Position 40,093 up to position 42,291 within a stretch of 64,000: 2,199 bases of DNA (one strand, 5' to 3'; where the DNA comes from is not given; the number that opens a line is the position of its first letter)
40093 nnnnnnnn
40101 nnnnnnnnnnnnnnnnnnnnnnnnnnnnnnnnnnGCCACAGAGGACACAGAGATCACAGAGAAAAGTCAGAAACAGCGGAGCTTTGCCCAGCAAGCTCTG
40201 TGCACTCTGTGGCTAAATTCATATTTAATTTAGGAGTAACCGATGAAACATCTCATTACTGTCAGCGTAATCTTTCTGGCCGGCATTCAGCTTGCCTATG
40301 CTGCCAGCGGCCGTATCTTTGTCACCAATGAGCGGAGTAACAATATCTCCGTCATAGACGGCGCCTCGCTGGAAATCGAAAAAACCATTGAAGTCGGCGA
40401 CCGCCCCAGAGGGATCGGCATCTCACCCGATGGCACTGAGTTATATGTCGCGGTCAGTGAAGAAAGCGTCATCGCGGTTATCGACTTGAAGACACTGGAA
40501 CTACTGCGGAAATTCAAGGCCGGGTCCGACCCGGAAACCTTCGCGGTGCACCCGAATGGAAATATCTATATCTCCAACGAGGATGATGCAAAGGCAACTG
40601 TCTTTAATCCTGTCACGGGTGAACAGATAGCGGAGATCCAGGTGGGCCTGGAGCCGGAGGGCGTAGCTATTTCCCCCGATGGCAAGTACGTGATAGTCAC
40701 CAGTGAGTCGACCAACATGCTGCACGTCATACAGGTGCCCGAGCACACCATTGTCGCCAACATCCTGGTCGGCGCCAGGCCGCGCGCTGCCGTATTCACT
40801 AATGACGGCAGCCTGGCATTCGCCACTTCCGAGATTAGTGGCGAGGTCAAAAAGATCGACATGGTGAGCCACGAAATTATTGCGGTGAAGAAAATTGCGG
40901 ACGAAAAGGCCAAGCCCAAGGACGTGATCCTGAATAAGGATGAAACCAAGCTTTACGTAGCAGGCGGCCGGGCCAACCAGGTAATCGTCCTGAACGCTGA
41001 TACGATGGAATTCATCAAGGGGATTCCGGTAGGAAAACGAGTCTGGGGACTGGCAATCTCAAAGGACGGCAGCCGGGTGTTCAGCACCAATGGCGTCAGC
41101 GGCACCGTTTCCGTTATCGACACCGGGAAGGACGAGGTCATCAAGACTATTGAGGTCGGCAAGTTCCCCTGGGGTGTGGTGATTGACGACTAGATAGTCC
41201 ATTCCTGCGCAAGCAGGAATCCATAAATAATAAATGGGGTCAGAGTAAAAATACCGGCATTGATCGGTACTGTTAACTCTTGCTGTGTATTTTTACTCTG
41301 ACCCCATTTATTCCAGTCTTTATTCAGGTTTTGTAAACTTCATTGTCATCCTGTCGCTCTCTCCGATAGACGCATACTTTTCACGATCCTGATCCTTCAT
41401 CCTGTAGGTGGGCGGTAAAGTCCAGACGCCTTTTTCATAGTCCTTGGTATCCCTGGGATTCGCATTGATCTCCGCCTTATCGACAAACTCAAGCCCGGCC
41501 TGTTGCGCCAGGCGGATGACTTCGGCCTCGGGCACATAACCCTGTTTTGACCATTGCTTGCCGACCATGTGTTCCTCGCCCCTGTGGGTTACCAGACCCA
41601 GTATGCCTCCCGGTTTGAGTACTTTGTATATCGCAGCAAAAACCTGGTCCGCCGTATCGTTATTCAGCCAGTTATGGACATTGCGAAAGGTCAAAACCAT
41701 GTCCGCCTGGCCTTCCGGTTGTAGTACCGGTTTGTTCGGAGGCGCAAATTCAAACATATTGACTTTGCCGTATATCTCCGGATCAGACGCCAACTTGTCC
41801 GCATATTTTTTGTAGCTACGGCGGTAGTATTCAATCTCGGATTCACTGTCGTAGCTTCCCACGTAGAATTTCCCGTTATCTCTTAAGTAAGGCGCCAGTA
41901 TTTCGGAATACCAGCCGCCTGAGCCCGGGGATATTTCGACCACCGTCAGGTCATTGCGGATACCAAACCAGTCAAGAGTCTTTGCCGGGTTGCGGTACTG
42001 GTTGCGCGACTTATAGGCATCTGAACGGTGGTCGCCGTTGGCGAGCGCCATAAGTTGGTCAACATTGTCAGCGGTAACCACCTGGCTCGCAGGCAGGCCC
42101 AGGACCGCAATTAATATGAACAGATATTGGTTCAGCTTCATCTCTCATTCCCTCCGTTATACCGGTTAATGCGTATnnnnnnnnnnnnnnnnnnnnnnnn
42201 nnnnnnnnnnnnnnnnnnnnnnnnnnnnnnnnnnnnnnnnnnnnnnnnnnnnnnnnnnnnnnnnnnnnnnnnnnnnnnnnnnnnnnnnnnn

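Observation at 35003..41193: Tungsten AOR operon shares a divergent promoter with PQQ-alcohol-dehydrogenase accessory genes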

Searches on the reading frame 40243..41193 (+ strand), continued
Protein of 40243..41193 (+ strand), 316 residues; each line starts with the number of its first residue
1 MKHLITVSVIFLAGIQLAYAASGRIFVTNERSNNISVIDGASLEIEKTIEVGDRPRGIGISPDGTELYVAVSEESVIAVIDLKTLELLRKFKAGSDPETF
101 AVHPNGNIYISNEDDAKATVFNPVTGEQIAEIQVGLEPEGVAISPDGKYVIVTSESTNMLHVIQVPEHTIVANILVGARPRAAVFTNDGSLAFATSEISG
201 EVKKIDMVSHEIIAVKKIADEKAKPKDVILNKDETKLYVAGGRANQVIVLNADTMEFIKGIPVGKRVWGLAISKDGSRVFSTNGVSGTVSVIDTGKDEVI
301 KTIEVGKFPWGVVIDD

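Call 51: find_encoding_contigs(protein=P0237, flank=10000, max_places=1)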
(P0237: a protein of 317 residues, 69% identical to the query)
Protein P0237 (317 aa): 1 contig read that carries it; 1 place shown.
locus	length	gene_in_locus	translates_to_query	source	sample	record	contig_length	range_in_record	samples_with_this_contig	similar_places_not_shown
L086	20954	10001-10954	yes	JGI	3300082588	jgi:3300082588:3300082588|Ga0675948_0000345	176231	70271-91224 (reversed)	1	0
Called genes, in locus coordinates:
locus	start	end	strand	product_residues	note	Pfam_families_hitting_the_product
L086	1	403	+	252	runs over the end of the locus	PF21347:DUF3108_like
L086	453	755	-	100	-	-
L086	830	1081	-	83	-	PF14451:Ub-Mut7C (weak), PF02597:ThiS (weak)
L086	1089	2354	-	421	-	PF01266:DAO (faint), PF03486:HI0933_like (faint), PF07992:Pyr_redox_2, PF13450:NAD_binding_8 (faint), PF13454:NAD_binding_9 (faint), PF13738:Pyr_redox_3 (faint), PF01593:Amino_oxidase (faint), PF00070:Pyr_redox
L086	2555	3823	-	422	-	PF03486:HI0933_like (faint), PF07992:Pyr_redox_2, PF13454:NAD_binding_9 (faint), PF13738:Pyr_redox_3, PF00070:Pyr_redox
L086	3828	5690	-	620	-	PF02730:AFOR_N, PF01314:AFOR_C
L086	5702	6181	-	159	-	PF00037:Fer4 (faint), PF12797:Fer4_2 (faint), PF12837:Fer4_6 (faint), PF12838:Fer4_7 (weak), PF13247:Fer4_11, PF14697:Fer4_21 (weak), PF12838:Fer4_7 (weak), PF13237:Fer4_10 (weak), +4 more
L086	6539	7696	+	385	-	PF01590:GAF (faint), PF26965:MimR_N, PF02954:HTH_8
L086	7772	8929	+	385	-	PF26965:MimR_N, PF01590:GAF (faint), PF02954:HTH_8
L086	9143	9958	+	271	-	PF13458:Peripla_BP_6 (faint)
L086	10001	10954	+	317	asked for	PF24807:WD40_CDC20-Fz (faint), PF08450:SGL (weak), PF22494:choice_anch_I (weak), PF23381:Beta-prop_IFT122_1st, PF21783:YNCE (weak), PF25174:Beta-prop_THOC3, PF10282:Lactonase (weak), PF21783:YNCE (weak), +14 more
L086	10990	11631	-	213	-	PF00072:Response_reg, PF00196:GerE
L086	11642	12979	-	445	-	PF16448:LapD_MoxY_N (weak), PF00672:HAMP (faint), PF07730:HisKA_3, PF02518:HATPase_c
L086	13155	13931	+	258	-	PF11932:DUF3450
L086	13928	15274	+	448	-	PF01618:MotA_ExbB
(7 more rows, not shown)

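Call 52: find_encoding_contigs(protein=P0216, flank=10000, max_places=1)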
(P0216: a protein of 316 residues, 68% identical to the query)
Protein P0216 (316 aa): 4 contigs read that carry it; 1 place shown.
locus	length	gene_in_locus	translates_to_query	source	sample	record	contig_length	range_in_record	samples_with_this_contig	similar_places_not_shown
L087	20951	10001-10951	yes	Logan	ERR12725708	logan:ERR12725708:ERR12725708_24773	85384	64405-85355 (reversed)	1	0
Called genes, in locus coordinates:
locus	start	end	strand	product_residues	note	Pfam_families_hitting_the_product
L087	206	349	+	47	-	-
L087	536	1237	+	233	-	PF01618:MotA_ExbB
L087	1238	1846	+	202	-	-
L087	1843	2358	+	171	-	-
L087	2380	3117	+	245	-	PF21347:DUF3108_like (weak)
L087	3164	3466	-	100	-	-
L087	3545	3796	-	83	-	PF14451:Ub-Mut7C (weak), PF02597:ThiS (faint)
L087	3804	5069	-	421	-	PF01266:DAO (faint), PF03486:HI0933_like (faint), PF04820:Trp_halogenase (faint), PF07992:Pyr_redox_2, PF13450:NAD_binding_8 (faint), PF13454:NAD_binding_9 (faint), PF00070:Pyr_redox, PF01593:Amino_oxidase (weak), +1 more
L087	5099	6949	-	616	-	PF02730:AFOR_N, PF01314:AFOR_C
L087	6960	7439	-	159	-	PF00037:Fer4 (faint), PF12797:Fer4_2 (faint), PF12837:Fer4_6 (weak), PF13237:Fer4_10 (faint), PF12838:Fer4_7 (weak), PF13247:Fer4_11, PF14697:Fer4_21 (weak), PF12838:Fer4_7 (weak), +4 more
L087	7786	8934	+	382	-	PF26965:MimR_N, PF02954:HTH_8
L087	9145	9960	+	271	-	PF13458:Peripla_BP_6 (faint)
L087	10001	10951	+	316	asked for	PF16819:DUF5074 (faint), PF24807:WD40_CDC20-Fz (faint), PF25175:Beta-prop_WDR5 (weak), PF23381:Beta-prop_IFT122_1st, PF22494:choice_anch_I, PF25174:Beta-prop_THOC3, PF10282:Lactonase (weak), PF21783:YNCE, +9 more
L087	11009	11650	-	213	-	PF00072:Response_reg, PF00196:GerE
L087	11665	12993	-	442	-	PF16448:LapD_MoxY_N (faint), PF00672:HAMP (faint), PF07730:HisKA_3, PF02518:HATPase_c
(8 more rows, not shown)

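Call 75: search_dna_similar(query=window:40243-41193:+, collection=plasmids, mode=protein, max_rows=15, max_evalue=1e-10)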
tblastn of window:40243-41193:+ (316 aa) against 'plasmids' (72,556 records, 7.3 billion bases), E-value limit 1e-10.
Records with a match: 533; places in all: 919; records where one place covers at least 80% of the query: 455.
Best place of each record, by identity: <60% 533.
By first word of the organism name: Sinorhizobium 77; Streptomyces 66; Pseudosulfitobacter 40; Priestia 39; Pantoea 25; Bacillus 22; Rhizobium 19; Paraburkholderia 17; Sphingomonas 16; Azospirillum 15; and 73 more.
By predicted mobility (MOB-suite, as given by PLSDB): non-mobilizable 331; mobilizable 145; conjugative 57.
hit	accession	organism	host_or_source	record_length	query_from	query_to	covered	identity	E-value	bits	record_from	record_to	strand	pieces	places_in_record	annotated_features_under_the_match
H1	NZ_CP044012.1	Sinorhizobium sp. BG8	Prosopis cineraria,pure bacterial ...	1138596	17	314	94%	46.9%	6e-78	265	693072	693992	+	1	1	none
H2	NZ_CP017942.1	Phyllobacterium zundukense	Oxytropis triphylla,cell culture,root ...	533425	2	314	99%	44.6%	5e-76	260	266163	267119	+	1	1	YVTN family beta-propeller repeat protein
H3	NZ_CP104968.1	Phyllobacterium sp. A18/5-2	Vicia costata,cell culture,root nodule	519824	6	314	98%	44.8%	2e-74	255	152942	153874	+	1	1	YVTN family beta-propeller repeat protein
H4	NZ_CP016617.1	Microvirga ossetica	Vicia alpestris,cell culture,nodules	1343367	7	314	97%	44.9%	3e-75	258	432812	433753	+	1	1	none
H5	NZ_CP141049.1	Microvirga lotononidis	-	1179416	4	314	98%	44.2%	3e-77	263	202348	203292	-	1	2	none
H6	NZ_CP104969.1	Phyllobacterium zundukense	Vicia costata,cell culture,root nodule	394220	6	314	98%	44.4%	4e-74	254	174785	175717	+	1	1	YVTN family beta-propeller repeat protein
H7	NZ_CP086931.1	Pseudosulfitobacter pseudonitzschiae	Skeletonema costatum,The surface ...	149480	4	311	97%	44.3%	3e-73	252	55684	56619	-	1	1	YVTN family beta-propeller repeat protein | ABC transporter substrate-binding protein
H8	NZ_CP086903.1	Pseudosulfitobacter pseudonitzschiae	Skeletonema costatum,The surface ...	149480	4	311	97%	44.3%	3e-73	252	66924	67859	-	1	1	YVTN family beta-propeller repeat protein | ABC transporter substrate-binding protein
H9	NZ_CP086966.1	Pseudosulfitobacter pseudonitzschiae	Skeletonema costatum,The surface ...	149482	4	311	97%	44.3%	3e-73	252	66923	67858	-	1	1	YVTN family beta-propeller repeat protein | ABC transporter substrate-binding protein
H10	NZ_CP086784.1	Pseudosulfitobacter pseudonitzschiae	Thalassiosira tenera,The surface ...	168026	4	311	97%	44.3%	3e-73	252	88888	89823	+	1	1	YVTN family beta-propeller repeat protein | ABC transporter substrate-binding protein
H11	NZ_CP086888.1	Pseudosulfitobacter pseudonitzschiae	Skeletonema costatum,The surface ...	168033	4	311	97%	44.3%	3e-73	252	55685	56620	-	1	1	YVTN family beta-propeller repeat protein | ABC transporter substrate-binding protein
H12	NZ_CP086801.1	Pseudosulfitobacter pseudonitzschiae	Thalassiosira tenera,The surface ...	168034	4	311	97%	44.3%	3e-73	252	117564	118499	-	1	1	YVTN family beta-propeller repeat protein | ABC transporter substrate-binding protein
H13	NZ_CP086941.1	Pseudosulfitobacter pseudonitzschiae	Skeletonema costatum,The surface ...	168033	4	311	97%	44.3%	3e-73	252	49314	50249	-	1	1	YVTN family beta-propeller repeat protein | ABC transporter substrate-binding protein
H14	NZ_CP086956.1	Pseudosulfitobacter pseudonitzschiae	Skeletonema costatum,The surface ...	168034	4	311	97%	44.3%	3e-73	252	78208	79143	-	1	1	YVTN family beta-propeller repeat protein | ABC transporter substrate-binding protein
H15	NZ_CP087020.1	Pseudosulfitobacter pseudonitzschiae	Mediolabrus comicus,The surface ...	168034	4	311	97%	44.3%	3e-73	252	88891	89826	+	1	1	YVTN family beta-propeller repeat protein | ABC transporter substrate-binding protein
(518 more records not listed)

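Call 77: get_annotated_region(hit=H7, flank=9000)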
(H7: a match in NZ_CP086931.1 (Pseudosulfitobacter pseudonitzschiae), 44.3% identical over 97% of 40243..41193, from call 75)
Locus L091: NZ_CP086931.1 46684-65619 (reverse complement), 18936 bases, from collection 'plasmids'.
description: Pseudosulfitobacter pseudonitzschiae strain SC1-30 plasmid P1, complete sequence
organism: Pseudosulfitobacter pseudonitzschiae (NCBI taxid 1402135)
taxonomy: Bacteria; Pseudomonadota; Alphaproteobacteria; Rhodobacterales; Roseobacteraceae; Pseudosulfitobacter; Pseudosulfitobacter pseudonitzschiae
host: -; source: Skeletonema costatum,The surface seawater at the Pearl River Estuary; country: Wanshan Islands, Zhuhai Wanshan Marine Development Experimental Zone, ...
typing (MOB-suite, as given by PLSDB): non-mobilizable; replicon rep_cluster_558
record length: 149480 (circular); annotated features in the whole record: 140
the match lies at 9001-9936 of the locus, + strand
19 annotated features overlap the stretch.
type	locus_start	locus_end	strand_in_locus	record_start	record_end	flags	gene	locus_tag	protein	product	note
CDS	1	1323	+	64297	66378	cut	-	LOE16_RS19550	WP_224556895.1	4Fe-4S binding protein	-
CDS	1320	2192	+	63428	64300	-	-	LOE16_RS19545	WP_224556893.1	FAD:protein FMN transferase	GO:0017013 - protein flavinylation [Evidence IEA]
CDS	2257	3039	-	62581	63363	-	-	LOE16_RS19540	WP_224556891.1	xanthine dehydrogenase family protein subunit M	-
CDS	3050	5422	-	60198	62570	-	-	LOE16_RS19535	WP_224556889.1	xanthine dehydrogenase family protein molybdopterin-binding subunit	-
CDS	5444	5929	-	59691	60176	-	-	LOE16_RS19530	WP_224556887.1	(2Fe-2S)-binding protein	-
CDS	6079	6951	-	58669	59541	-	-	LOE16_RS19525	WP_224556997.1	transporter substrate-binding domain-containing protein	-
CDS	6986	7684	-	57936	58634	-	pedF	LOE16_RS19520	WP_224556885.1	cytochrome c-550 PedF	-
CDS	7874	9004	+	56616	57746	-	-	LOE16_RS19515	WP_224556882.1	ABC transporter substrate-binding protein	-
CDS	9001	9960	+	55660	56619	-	-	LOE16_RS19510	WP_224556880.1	YVTN family beta-propeller repeat protein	-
CDS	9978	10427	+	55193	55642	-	-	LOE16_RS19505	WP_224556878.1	hypothetical protein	-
CDS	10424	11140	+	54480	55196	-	-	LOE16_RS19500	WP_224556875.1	ATP-binding cassette domain-containing protein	-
CDS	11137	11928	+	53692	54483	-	-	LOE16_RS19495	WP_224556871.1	ABC transporter permease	-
CDS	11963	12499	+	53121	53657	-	-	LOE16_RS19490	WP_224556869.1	sel1 repeat family protein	-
CDS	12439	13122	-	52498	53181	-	-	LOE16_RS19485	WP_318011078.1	ABC transporter ATP-binding protein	-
CDS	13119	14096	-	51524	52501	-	-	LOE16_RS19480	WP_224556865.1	ABC transporter substrate-binding protein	-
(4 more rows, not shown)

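Call 78: get_annotated_region(hit=H2, flank=9000)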
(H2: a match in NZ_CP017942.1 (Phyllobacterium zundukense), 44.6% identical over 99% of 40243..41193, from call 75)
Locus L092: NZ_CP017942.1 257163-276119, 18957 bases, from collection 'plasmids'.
description: Phyllobacterium zundukense strain Tri-48 plasmid unnamed3, complete sequence
organism: Phyllobacterium zundukense (NCBI taxid 1867719)
taxonomy: Bacteria; Pseudomonadota; Alphaproteobacteria; Hyphomicrobiales; Phyllobacteriaceae; Phyllobacterium; Phyllobacterium zundukense
host: -; source: Oxytropis triphylla,cell culture,root nodule; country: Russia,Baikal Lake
typing (MOB-suite, as given by PLSDB): non-mobilizable
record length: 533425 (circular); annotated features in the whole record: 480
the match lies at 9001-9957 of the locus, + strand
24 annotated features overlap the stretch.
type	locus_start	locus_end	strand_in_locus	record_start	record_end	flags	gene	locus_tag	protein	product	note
CDS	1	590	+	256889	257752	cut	-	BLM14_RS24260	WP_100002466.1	triphosphoribosyl-dephospho-CoA synthase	-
CDS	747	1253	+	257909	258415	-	fae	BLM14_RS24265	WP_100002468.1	formaldehyde-activating enzyme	GO:0016051 - carbohydrate biosynthetic process [Evidence IEA]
CDS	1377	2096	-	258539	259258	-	-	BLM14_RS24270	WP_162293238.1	HisA/HisF-related TIM barrel protein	-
CDS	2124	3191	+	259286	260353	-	-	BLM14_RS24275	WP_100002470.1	hydantoinase/oxoprolinase family protein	-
CDS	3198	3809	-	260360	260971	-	-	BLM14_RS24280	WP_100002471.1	DUF447 domain-containing protein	-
CDS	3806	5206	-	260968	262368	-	-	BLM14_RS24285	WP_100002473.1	DUF6513 domain-containing protein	-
CDS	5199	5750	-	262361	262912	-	-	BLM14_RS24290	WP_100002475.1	flavoprotein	-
CDS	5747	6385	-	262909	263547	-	-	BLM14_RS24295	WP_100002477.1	dihydroneopterin aldolase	-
CDS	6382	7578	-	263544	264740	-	-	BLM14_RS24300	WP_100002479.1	(5-formylfuran-3-yl)methyl phosphate synthase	-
CDS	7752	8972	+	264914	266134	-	-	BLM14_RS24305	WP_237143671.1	ABC transporter substrate-binding protein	-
CDS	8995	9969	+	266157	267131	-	-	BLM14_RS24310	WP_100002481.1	YVTN family beta-propeller repeat protein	-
CDS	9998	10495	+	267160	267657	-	-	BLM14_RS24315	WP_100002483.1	hypothetical protein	-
CDS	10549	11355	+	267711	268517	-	-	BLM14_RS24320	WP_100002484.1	ABC transporter ATP-binding protein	-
CDS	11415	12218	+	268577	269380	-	-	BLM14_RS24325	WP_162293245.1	ABC transporter permease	-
CDS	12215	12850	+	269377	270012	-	-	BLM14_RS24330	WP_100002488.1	hypothetical protein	-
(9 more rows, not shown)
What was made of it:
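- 40243..41193 (+): Exported YVTN beta-propeller, PedA2-like (316 aa). It is 44-47% identical to propellers in canonical SBP-propeller-ABC clusters (calls 75, 77, 78).
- On TIGR03866 PQQ-dependent catabolism-associated beta-propeller (PedA2-like): Both are present in canonical plasmid clusters (calls 77, 78).
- Closest known: lut. Different: Canonical clusters run SBP (376-406 aa), propeller, small ORF, ATPase, permease, and sit with xoxF-type dehydrogenases (calls 77, 78).
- The pair's position near pqq genes may therefore be ancestral (call 78).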

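Call 85: search_protein_families(library=ncbifam, proteins=[L081:11646-12989:-, L081:10999-11640:-, L092:7752-8972:+, L092:8995-9969:+, L081:9145-9960:+, L081:10001-10954:+, L081:3113-3385:-, L092:9998-10495:+], max_evalue=1e-8)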
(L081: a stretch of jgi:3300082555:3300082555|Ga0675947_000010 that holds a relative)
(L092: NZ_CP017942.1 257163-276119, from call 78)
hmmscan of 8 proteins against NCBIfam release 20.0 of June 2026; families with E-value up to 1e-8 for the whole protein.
L081:11646-12989:- (447 aa): 7 families
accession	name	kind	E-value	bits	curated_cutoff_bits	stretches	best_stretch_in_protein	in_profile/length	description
NF008649.0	PRK11644.1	equivalog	1.5e-50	172.4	408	1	213-442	273-495/499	signal transduction histidine-protein kinase/phosphatase UhpB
NF052443.1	SensHisKinMctS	equivalog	3.3e-34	118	700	1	227-442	234-447/457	two-component system sensor histidine kinase MctS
NF052531.1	Strep_LiaS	equivalog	6.8e-29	101.2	450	1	154-443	44-327/328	envelope stress sensor histidine kinase LiaS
NF008184.0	PRK10935.1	equivalog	7.7e-26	90.8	553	1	241-442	361-558/565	nitrate/nitrite two-component system sensor histidine kinase NarQ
NF007896.0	PRK10600.1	equivalog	3.3e-17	62.4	578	1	234-434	382-576/598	nitrate/nitrite two-component system sensor histidine kinase NarX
NF008468.0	PRK11360.1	equivalog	1.4e-10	40.1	646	0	134-233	176-274/616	two-component system sensor histidine kinase AtoS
NF047786.1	his_kin_MadS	equivalog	4.4e-10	39.2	500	1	226-405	213-384/434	MadS family sensor histidine kinase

L081:10999-11640:- (213 aa): 37 families (the best 25 are shown)
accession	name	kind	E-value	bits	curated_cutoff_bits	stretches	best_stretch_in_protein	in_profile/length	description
NF007018.1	PRK09483.1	equivalog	6.2e-55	186.2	280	1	5-213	2-211/217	UvrY/SirA/GacA family response regulator transcription factor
NF052445.1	RespRegMctR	equivalog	6.8e-44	149.7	300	1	5-209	2-203/205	two-component system response regulator MctR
NF011896.0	PRK15369.1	equivalog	1.9e-41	142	242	1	4-211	3-210/211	two component system response regulator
NF007935.0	PRK10651.1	equivalog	3.8e-34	117.8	250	1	3-197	5-202/216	two-component system response regulator NarL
NF047785.1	respo_reg_MadR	equivalog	2.3e-33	115.3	300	1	5-208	1-206/209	MadR family response regulator transcription factor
NF007685.0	PRK10360.1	equivalog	1.2e-31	110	258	1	5-203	2-190/196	response regulator transcription factor UhpA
NF007403.0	PRK09935.1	equivalog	3.1e-30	105.4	271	1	6-211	5-210/210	fimbria biosynthesis transcriptional regulator FimZ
NF007708.0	PRK10403.1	equivalog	2.1e-29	102.5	343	1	4-197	6-200/215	nitrate/nitrite response regulator protein NarP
NF007419.0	PRK09958.1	equivalog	2.9e-28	98.8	251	1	7-209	3-202/204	acid-sensing system DNA-binding response regulator EvgA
NF001965.0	PRK00742.1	subfamily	1.4e-21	77.1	293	1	3-109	2-109/357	chemotaxis-specific protein-glutamate methyltransferase CheB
NF041367.1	CheY_Halo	equivalog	4.8e-21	75.3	200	1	7-118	1-110/114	chemotaxis protein CheY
NF006900.1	PRK09390.1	equivalog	3.1e-20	72.6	255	1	1-208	1-200/203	response regulator FixJ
NF041830.1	RR_TF_ErdR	exception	5e-18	65.6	390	1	6-205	3-205/213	response regulator transcription factor ErdR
NF008098.0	PRK10840.1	equivalog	7.5e-18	64.8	235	1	3-204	2-202/216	response regulator transcription factor RcsB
NF009206.0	PRK12555.1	subfamily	6.7e-17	61.4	342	1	5-108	1-105/340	chemotaxis-specific protein-glutamate methyltransferase CheB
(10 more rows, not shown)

L092:7752-8972:+ (406 aa): 1 family
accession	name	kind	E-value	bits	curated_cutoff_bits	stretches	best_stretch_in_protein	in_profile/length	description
TIGR03863.1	PQQ_ABC_bind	subfamily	8.8e-148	491.9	413.6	1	53-404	3-347/347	ABC transporter, substrate binding protein, PQQ-dependent alcohol dehydrogenase system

L092:8995-9969:+ (324 aa): 9 families
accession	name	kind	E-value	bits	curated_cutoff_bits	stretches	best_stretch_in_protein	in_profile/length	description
TIGR03866.1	PQQ_ABC_repeats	subfamily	1.2e-156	520.6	287.3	1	16-323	3-310/310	PQQ-dependent catabolism-associated beta-propeller protein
TIGR02276.1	beta_rpt_yvtn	repeat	1.4e-57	191.4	27.85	3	105-145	1-41/42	beta-propeller repeat protein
NF052340.1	hydrazine_beta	equivalog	3.1e-38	131.8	560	2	24-92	87-157/372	hydrazine synthase subunit beta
NF052342.1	hydrazine_BC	exception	8.7e-30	103.5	1250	2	25-92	94-163/690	hydrazine synthase subunit beta-gamma fusion subunit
NF052460.1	L-NosZ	equivalog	3.2e-27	95.2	700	1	26-156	146-276/480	clade III lactonase-type nitrous-oxide reductase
NF052280.1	7_blade_YncE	equivalog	2.8e-23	82.3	400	0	24-72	269-317/338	7-bladed beta-propeller protein YncE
NF048007.1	MmpL3Stblzr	equivalog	1.1e-21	77.4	600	0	30-114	244-326/366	MmpL3/TtfA transport complex stabilizer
NF038117.1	choice_anch_I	subfamily_domain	5.8e-14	51.8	300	0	120-275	77-220/458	choice-of-anchor I family protein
TIGR03907.1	QH_beta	equivalog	6.2e-11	42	223.2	0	30-113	7-98/338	quinohemoprotein amine dehydrogenase subunit beta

L081:9145-9960:+ (271 aa): 1 family
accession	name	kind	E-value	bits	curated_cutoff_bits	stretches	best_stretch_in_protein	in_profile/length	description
TIGR03863.1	PQQ_ABC_bind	subfamily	1.1e-36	126.6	413.6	2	151-266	221-339/347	ABC transporter, substrate binding protein, PQQ-dependent alcohol dehydrogenase system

L081:10001-10954:+ (317 aa): 8 families
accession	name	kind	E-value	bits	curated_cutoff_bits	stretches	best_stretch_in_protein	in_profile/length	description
TIGR03866.1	PQQ_ABC_repeats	subfamily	1.5e-95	319.8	287.3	1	21-316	8-309/310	PQQ-dependent catabolism-associated beta-propeller protein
TIGR02276.1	beta_rpt_yvtn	repeat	9.3e-50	166.4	27.85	2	276-316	2-42/42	beta-propeller repeat protein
NF052340.1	hydrazine_beta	equivalog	6.6e-33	114.3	560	1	140-262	36-157/372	hydrazine synthase subunit beta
NF052460.1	L-NosZ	equivalog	5.7e-31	107.6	700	2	144-315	50-223/480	clade III lactonase-type nitrous-oxide reductase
NF052280.1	7_blade_YncE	equivalog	1.8e-22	79.6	400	1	171-306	67-210/338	7-bladed beta-propeller protein YncE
NF052342.1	hydrazine_BC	exception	6.6e-20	70.8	1250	0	139-258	41-159/690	hydrazine synthase subunit beta-gamma fusion subunit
NF048007.1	MmpL3Stblzr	equivalog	2.4e-15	56.6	600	1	19-294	56-335/366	MmpL3/TtfA transport complex stabilizer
TIGR03907.1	QH_beta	equivalog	9.3e-09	34.8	223.2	0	223-282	32-97/338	quinohemoprotein amine dehydrogenase subunit beta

L081:3113-3385:- (90 aa): 0 families

L092:9998-10495:+ (165 aa): 0 families
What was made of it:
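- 40243..41193 (+): A canonical control scores 520.6 bits (call 85).
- On TIGR03866 PQQ-dependent catabolism-associated beta-propeller (PedA2-like): Relatives score 320 bits and a canonical control 520.6 bits (call 85).
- On TIGR03863 PQQ-ADH-system ABC substrate-binding protein (PedA1/LutA): A relative scores 126.6 bits and a canonical control 491.9 bits (call 85).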

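Call 86: find_encoding_contigs(protein=window:40243-41193:+, flank=2000, max_places=3)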
Protein window:40243-41193:+ (316 aa): no gene with exactly this product is on record in the collection.
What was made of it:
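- Tried and rejected: Exact look-up of the window's propeller: not on record (call 86).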

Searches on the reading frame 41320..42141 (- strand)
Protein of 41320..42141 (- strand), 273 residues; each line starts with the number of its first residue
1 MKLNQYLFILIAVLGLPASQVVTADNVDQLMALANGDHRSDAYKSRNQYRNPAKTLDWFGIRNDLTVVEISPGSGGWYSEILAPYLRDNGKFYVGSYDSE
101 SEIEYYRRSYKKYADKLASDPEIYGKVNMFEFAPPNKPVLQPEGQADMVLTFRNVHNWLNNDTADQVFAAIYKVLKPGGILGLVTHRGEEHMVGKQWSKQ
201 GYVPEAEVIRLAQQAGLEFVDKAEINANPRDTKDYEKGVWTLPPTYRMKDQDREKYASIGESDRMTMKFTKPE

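Call 3: search_protein_families(library=pfam, proteins=[window:41320-42141:-])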
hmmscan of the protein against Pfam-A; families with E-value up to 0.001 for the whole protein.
window:41320-42141:- (273 aa): 3 families
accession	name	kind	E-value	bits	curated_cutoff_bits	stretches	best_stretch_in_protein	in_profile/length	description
PF08242.18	Methyltransf_12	-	9.8e-05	23.4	30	1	127-181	48-98/98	Methyltransferase domain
PF08241.18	Methyltransf_11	-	0.00044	21.3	21.2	0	141-181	56-93/95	Methyltransferase domain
PF13649.12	Methyltransf_25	-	0.00052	21.1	27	0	141-179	60-97/97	Methyltransferase domain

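Call 4: search_protein_families(library=ncbifam, proteins=[window:41320-42141:-])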
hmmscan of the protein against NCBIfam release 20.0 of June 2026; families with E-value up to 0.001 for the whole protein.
window:41320-42141:- (273 aa): 0 families

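Call 33: search_protein_families(library=pfam, proteins=[window:41320-42141:-], max_evalue=0.001)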
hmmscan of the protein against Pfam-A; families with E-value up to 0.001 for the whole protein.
window:41320-42141:- (273 aa): 3 families
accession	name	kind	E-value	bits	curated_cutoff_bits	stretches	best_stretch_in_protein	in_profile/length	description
PF08242.18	Methyltransf_12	-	9.8e-05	23.4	30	1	127-181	48-98/98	Methyltransferase domain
PF08241.18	Methyltransf_11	-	0.00044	21.3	21.2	0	141-181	56-93/95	Methyltransferase domain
PF13649.12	Methyltransf_25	-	0.00052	21.1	27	0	141-179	60-97/97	Methyltransferase domain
